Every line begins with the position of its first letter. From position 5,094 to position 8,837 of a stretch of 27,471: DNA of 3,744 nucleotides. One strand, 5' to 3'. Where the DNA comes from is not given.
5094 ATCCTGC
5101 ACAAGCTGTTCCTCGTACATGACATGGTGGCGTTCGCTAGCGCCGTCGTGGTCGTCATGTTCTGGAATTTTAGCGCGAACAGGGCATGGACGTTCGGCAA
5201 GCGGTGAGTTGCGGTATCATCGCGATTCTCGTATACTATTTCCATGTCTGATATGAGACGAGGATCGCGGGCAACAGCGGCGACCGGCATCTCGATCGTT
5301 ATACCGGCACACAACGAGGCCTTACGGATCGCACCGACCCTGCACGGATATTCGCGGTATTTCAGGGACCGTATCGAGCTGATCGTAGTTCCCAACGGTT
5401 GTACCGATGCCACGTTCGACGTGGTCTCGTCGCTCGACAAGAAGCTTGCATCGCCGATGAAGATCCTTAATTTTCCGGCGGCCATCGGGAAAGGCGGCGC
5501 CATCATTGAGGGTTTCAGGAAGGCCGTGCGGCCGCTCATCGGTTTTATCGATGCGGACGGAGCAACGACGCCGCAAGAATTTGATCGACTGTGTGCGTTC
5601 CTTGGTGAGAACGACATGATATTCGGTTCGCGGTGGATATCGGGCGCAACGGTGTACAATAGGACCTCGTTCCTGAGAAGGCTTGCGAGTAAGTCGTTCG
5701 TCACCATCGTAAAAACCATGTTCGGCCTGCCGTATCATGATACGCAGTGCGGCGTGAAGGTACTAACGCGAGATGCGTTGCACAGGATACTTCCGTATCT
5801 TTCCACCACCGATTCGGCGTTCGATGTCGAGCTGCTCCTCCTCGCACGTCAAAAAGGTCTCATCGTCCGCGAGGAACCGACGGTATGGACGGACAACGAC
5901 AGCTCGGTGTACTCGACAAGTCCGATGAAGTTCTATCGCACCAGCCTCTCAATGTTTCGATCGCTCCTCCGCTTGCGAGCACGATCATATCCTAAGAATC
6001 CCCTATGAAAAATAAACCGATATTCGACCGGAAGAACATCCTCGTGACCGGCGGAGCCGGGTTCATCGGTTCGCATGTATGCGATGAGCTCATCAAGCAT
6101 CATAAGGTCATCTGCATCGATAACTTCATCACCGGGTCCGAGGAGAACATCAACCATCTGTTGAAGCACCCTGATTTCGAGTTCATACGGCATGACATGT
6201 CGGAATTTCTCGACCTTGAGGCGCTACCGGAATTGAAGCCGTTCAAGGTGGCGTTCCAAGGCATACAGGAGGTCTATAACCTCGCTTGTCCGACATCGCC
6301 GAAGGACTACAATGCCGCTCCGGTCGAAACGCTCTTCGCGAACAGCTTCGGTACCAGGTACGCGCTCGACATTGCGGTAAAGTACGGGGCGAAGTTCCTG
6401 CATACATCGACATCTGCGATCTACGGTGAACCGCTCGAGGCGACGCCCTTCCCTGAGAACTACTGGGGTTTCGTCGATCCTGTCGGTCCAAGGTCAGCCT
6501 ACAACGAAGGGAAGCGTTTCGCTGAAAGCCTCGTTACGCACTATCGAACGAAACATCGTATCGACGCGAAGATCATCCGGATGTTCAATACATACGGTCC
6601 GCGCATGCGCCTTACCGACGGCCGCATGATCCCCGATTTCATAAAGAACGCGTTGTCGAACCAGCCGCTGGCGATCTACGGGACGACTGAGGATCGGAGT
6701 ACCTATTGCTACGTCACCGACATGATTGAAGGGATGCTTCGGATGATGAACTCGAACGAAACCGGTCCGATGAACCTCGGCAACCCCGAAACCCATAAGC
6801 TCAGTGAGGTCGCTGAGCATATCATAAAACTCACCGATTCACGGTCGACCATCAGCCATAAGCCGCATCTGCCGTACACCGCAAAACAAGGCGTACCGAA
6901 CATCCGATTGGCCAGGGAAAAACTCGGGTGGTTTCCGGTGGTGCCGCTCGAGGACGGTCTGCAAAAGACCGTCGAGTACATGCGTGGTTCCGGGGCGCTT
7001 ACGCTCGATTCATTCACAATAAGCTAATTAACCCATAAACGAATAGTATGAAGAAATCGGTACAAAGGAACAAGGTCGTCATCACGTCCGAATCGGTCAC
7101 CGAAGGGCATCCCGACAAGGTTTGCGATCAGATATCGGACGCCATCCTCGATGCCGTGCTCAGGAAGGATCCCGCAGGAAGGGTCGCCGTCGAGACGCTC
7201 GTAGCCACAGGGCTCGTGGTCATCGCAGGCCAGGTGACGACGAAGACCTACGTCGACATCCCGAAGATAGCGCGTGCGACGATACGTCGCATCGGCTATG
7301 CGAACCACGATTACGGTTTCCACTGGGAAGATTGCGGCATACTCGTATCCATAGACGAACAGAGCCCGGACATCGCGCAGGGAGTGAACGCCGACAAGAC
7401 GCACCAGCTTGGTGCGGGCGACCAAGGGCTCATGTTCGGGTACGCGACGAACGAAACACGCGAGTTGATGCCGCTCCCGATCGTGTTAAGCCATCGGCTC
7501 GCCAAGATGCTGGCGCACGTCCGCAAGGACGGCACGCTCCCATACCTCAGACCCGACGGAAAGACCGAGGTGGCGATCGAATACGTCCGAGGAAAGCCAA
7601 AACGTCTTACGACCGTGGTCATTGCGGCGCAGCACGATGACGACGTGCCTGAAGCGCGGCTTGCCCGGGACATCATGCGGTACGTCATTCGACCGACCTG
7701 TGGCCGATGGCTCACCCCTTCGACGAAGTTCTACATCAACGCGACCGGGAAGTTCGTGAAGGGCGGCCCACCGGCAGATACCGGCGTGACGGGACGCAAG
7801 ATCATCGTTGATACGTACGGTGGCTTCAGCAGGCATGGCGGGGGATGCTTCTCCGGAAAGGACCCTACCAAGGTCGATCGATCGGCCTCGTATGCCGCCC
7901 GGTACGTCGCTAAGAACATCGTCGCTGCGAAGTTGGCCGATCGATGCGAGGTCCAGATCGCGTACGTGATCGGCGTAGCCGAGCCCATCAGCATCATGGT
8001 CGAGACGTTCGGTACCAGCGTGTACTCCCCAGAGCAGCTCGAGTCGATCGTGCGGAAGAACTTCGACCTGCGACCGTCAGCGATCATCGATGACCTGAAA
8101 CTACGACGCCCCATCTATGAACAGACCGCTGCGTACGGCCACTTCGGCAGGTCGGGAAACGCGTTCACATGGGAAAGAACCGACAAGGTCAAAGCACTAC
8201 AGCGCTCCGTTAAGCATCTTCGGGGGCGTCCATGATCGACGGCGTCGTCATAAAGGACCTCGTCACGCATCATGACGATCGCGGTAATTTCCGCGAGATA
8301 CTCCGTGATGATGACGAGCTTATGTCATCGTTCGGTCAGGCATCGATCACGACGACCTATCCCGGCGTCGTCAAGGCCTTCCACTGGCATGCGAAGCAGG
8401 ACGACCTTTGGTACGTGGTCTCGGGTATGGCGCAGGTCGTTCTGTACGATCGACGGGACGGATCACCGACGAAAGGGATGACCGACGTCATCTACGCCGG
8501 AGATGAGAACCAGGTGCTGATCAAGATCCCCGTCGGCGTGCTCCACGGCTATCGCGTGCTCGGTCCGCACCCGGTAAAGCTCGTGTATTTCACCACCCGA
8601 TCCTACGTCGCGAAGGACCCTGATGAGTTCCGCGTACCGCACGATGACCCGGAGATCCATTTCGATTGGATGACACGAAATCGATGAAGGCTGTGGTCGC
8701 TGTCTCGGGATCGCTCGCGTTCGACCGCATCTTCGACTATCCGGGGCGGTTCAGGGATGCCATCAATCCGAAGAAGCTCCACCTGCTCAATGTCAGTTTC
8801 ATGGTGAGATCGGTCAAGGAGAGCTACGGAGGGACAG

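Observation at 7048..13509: SAM synthesis/SAH recycling module interleaved gene-by-gene with the dTDP-rhamnose pathway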

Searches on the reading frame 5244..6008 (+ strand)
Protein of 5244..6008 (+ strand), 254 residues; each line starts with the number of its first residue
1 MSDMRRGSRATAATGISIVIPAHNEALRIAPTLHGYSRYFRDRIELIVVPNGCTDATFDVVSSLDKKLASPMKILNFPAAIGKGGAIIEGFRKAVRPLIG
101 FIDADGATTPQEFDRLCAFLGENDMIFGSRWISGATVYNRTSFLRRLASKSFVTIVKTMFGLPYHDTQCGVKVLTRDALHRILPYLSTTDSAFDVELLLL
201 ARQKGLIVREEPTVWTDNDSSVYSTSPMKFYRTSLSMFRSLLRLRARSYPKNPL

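Call 4: search_protein_families(library=pfam, proteins=[window:5244-6008:+])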
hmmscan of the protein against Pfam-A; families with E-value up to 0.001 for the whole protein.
window:5244-6008:+ (254 aa): 3 families
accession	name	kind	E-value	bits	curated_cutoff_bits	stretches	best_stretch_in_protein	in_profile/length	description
PF00535.33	Glycos_transf_2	-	1.5e-17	64.5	23.3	1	17-181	1-166/168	Glycosyl transferase family 2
PF13641.12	Glyco_tranf_2_3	-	4.4e-08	33.9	27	1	16-122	3-112/230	Glycosyltransferase like family 2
PF10111.15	Glyco_tranf_2_2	-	1.5e-06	28.4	27.3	1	17-118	1-104/276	Glycosyltransferase like family 2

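Call 5: search_protein_families(library=ncbifam, proteins=[window:5244-6008:+])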
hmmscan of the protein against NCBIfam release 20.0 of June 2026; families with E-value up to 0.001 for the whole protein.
window:5244-6008:+ (254 aa): 14 families
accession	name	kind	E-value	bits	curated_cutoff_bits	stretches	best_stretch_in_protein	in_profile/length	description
NF058614.1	PPMAGASynPpgS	equivalog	1.5e-09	37.7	370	1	17-213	3-194/226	polyprenyl-phospho-N-acetylgalactosaminyl synthase PpgS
TIGR04283.1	glyco_like_mftF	equivalog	2.5e-09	37.1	182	1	16-128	1-105/221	TIGR04283 family arsenosugar biosynthesis glycosyltransferase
NF047588.1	GlcsyltransPgfSStrep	equivalog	8.8e-09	35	500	1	16-183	3-168/308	glycosyltransferase PgfS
TIGR04182.1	glyco_TIGR04182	equivalog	1.5e-08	34.4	325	1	16-214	2-189/293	S-layer glycoprotein N-glycosyltransferase AglJ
TIGR03937.1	PgaC_IcaA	equivalog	2.3e-08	33.5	422.3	1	11-156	42-184/407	poly-beta-1,6-N-acetyl-D-glucosamine synthase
TIGR03965.1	mycofact_glyco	equivalog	4.1e-08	32.5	280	1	13-120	73-179/467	mycofactocin biosynthesis glycosyltransferase MftF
NF041391.1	DPhHxTase_Halo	equivalog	5.9e-08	32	375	1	22-217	3-185/213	dolichyl-phosphate hexose transferase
NF007986.1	PRK10714.1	equivalog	7.9e-08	31.7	529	1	15-183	7-173/316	undecaprenyl-phosphate 4-deoxy-4-formamido-L-arabinose transferase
NF010496.0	PRK13915.1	equivalog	5.1e-07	29.1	262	1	10-108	27-129/307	glucosyl-3-phosphoglycerate synthase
NF007482.0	PRK10073.1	equivalog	1.5e-06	27.5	423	1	13-124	5-114/334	glycosyltransferase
NF045692.1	OglycostaseCruG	equivalog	3.8e-06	26.1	600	1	14-96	41-126/386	2'-O-glycosyltransferase CruG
NF047683.1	TeichurnBiosyTuaG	equivalog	0.0001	22.1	400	1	15-127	7-118/252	teichuronic acid biosynthesis protein TuaG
NF038302.1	EPS_HpsE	equivalog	0.00015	20.8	300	1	16-113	3-104/307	hormogonium polysaccharide biosynthesis glycosyltransferase HpsE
NF041865.1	EpsU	equivalog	0.00018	20.7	700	1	10-60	35-87/394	exopolysaccharide biosynthesis GT2 family glycosyltransferase EpsU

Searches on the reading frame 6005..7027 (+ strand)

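Call 4: search_protein_families(library=pfam, proteins=[window:6005-7027:+])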
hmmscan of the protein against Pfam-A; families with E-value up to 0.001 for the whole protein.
window:6005-7027:+ (340 aa): 6 families
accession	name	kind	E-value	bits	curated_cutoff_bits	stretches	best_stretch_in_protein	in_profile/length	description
PF01370.27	Epimerase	-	2.9e-45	155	20.9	1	12-257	1-238/240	NAD dependent epimerase/dehydratase family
PF16363.11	GDP_Man_Dehyd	-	1.7e-44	153.1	27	1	13-322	1-332/332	GDP-mannose 4,6 dehydratase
PF01073.25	3Beta_HSD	-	5e-09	36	22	1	13-204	1-189/280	3-beta hydroxysteroid dehydrogenase/isomerase family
PF07993.18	NAD_binding_4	-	2.9e-07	30.4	20.1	1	110-198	109-209/258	Male sterility protein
PF02719.21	Polysacc_synt_2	-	3.1e-07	30.3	20.2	1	12-135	1-127/293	Polysaccharide biosynthesis protein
PF04321.23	RmlD_sub_bind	-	1.2e-05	25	27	1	11-276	2-230/287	RmlD substrate binding domain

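Call 5: search_protein_families(library=ncbifam, proteins=[window:6005-7027:+])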
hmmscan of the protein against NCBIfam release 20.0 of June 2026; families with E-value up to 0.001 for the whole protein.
window:6005-7027:+ (340 aa): 21 families
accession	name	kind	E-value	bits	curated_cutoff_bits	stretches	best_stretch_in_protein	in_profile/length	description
TIGR01181.1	dTDP_gluc_dehyt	equivalog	3.8e-34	118.2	365.1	1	11-326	1-311/321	dTDP-glucose 4,6-dehydratase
TIGR01179.1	galE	equivalog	7.7e-26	90.7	262.3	1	11-324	1-323/332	UDP-glucose 4-epimerase GalE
TIGR04180.1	EDH_00030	hypoth_equivalog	4.7e-23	81.7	475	1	12-285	1-264/297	NAD-dependent 4,6-dehydratase LegB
NF008872.0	PRK11908.1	equivalog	3e-20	72.6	294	1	10-279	2-273/349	bifunctional UDP-4-keto-pentose/UDP-xylose synthase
NF007582.0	PRK10217.1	equivalog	1.1e-19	70.8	698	1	10-326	2-331/355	dTDP-glucose 4,6-dehydratase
TIGR02197.1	heptose_epim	equivalog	1.3e-18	67.3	274.6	1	12-294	1-276/316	ADP-glyceromanno-heptose 6-epimerase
NF007490.0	PRK10084.1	subfamily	2.5e-18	66.2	649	1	11-326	2-334/361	dTDP-glucose 4,6-dehydratase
NF005998.1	PRK08125.1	equivalog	5e-18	64.8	777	1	8-325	314-648/649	bifunctional UDP-4-amino-4-deoxy-L-arabinose formyltransferase/UDP-glucuronic acid oxidase ArnA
NF011728.1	PRK15181.1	equivalog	9.8e-12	44.5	760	1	3-252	9-253/348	Vi polysaccharide biosynthesis UDP-N-acetylglucosaminuronic acid C-4 epimerase TviC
NF047922.1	GDPFucSynFcl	equivalog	3e-09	36.8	500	1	104-324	72-299/308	GDP-L-fucose synthase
NF047837.1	UDPAcbARedWbcJ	equivalog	1e-08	34.5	500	1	165-283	102-221/372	UDP-2-acetamido-2,6-beta-L-arabino-hexul-4-ose reductase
NF008360.0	PRK11150.1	equivalog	2.4e-08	33.6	452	1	12-279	2-256/310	ADP-glyceromanno-heptose 6-epimerase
NF007956.0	PRK10675.1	subfamily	2.5e-08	33.4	394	1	11-200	2-184/338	UDP-glucose 4-epimerase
NF043036.1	ErythonDh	equivalog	3.3e-08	33.1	325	1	11-193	2-176/321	D-erythronate dehydrogenase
TIGR02622.1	CDP_4_6_dhtase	equivalog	1.1e-07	31.3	278.45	1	6-327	1-331/352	CDP-glucose 4,6-dehydratase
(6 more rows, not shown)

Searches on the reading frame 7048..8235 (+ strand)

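Call 3: search_protein_families(library=pfam, proteins=[window:7048-8235:+])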
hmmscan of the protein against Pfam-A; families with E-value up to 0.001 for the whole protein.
window:7048-8235:+ (395 aa): 3 families
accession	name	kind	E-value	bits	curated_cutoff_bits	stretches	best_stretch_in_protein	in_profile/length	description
PF02773.21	S-AdoMet_synt_C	-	7e-68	227.3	25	1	239-377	2-138/138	S-adenosylmethionine synthetase, C-terminal domain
PF02772.21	S-AdoMet_synt_M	-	1.6e-43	148.1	29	1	121-236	2-120/120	S-adenosylmethionine synthetase, central domain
PF00438.25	S-AdoMet_synt_N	-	5.7e-43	145.9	33.1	1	10-107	2-99/99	S-adenosylmethionine synthetase, N-terminal domain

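Call 5: search_protein_families(library=ncbifam, proteins=[window:7048-8235:+])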
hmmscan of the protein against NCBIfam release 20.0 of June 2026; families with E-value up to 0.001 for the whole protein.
window:7048-8235:+ (395 aa): 1 family
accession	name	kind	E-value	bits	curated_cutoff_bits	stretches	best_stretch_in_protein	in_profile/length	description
TIGR01034.1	metK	equivalog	1.1e-168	561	309.4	1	12-386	2-375/377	methionine adenosyltransferase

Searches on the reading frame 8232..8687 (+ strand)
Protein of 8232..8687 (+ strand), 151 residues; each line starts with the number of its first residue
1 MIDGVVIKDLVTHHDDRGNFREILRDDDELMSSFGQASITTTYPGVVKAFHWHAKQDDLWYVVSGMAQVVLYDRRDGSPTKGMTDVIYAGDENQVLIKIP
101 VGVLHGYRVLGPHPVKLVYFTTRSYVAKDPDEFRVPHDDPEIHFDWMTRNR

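Call 3: search_protein_families(library=pfam, proteins=[window:8232-8687:+])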
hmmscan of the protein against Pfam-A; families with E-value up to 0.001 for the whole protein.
window:8232-8687:+ (151 aa): 2 families
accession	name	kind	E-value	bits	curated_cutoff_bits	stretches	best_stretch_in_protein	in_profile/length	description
PF00908.23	dTDP_sugar_isom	-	1.2e-18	67.8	27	1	2-146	4-152/168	dTDP-4-dehydrorhamnose 3,5-epimerase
PF14667.12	Polysacc_synt_C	-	2.1e-12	47.6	28.7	1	13-133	1-111/111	Polysaccharide biosynthesis C-terminal domain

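Call 5: search_protein_families(library=ncbifam, proteins=[window:8232-8687:+])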
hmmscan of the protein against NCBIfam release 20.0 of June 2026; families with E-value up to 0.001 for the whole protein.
window:8232-8687:+ (151 aa): 3 families
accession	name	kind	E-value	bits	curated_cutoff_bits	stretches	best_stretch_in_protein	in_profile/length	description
TIGR01221.1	rmlC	equivalog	2e-14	53.8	155.75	1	2-148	7-156/176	dTDP-4-dehydrorhamnose 3,5-epimerase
NF047837.1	UDPAcbARedWbcJ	equivalog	1.2e-05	24.4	500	1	9-135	250-366/372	UDP-2-acetamido-2,6-beta-L-arabino-hexul-4-ose reductase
TIGR03404.1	bicupin_oxalic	subfamily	0.00016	20.8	254.2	1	37-80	247-290/367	bicupin, oxalate decarboxylase family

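Call 50: search_solved_structures(query=window:8232-8687:+, max_evalue=0.01, show_alignments=1)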
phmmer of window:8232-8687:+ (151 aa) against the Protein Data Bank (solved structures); distinct sequences matched with E-value up to 0.01: 55.
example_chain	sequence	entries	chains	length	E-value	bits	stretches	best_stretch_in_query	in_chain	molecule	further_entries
3ejk_A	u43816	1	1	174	4.5e-13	52.4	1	4-147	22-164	dTDP Sugar Isomerase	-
23eg_A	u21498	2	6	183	9.2e-09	38.4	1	2-147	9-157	dTDP-4-dehydrorhamnose 3,5-epimerase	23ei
23ef_A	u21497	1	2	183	9.2e-09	38.4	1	2-147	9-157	dTDP-4-dehydrorhamnose 3,5-epimerase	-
9uyw_A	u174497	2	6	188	1e-08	38.3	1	2-147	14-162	dTDP-4-dehydrorhamnose 3,5-epimerase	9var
1ep0_A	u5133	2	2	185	1.2e-08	38.1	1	2-147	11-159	DTDP-6-DEOXY-D-XYLO-4-HEXULOSE 3,5-EPIMERASE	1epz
4yrd_A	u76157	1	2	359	1.2e-08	38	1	10-133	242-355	Capsular polysaccharide synthesis enzyme Cap5F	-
2zkl_A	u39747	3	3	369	1.3e-08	37.9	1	10-133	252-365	Capsular polysaccharide synthesis enzyme Cap5F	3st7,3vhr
9kyn_A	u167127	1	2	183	1.4e-08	37.9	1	2-147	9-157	dTDP-4-dehydrorhamnose 3,5-epimerase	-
6ndr_A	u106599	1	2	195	1.6e-08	37.7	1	8-147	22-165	dTDP-4-dehydrorhamnose 3,5-epimerase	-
9j9q_A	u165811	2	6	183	2.6e-08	37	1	2-147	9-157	dTDP-4-dehydrorhamnose 3,5-epimerase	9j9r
9j9s_A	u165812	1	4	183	2.7e-08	36.9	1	2-147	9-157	dTDP-4-dehydrorhamnose 3,5-epimerase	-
2uy9_A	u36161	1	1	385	1.4e-07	34.6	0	36-77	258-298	OXALATE DECARBOXYLASE OXDC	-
9j9u_A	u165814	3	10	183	1.5e-07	34.5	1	2-147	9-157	dTDP-4-dehydrorhamnose 3,5-epimerase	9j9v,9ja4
2uyb_A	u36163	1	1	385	1.5e-07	34.5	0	36-77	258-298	OXALATE DECARBOXYLASE OXDC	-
3s0m_A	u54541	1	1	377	1.5e-07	34.5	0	36-77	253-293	Oxalate decarboxylase oxdC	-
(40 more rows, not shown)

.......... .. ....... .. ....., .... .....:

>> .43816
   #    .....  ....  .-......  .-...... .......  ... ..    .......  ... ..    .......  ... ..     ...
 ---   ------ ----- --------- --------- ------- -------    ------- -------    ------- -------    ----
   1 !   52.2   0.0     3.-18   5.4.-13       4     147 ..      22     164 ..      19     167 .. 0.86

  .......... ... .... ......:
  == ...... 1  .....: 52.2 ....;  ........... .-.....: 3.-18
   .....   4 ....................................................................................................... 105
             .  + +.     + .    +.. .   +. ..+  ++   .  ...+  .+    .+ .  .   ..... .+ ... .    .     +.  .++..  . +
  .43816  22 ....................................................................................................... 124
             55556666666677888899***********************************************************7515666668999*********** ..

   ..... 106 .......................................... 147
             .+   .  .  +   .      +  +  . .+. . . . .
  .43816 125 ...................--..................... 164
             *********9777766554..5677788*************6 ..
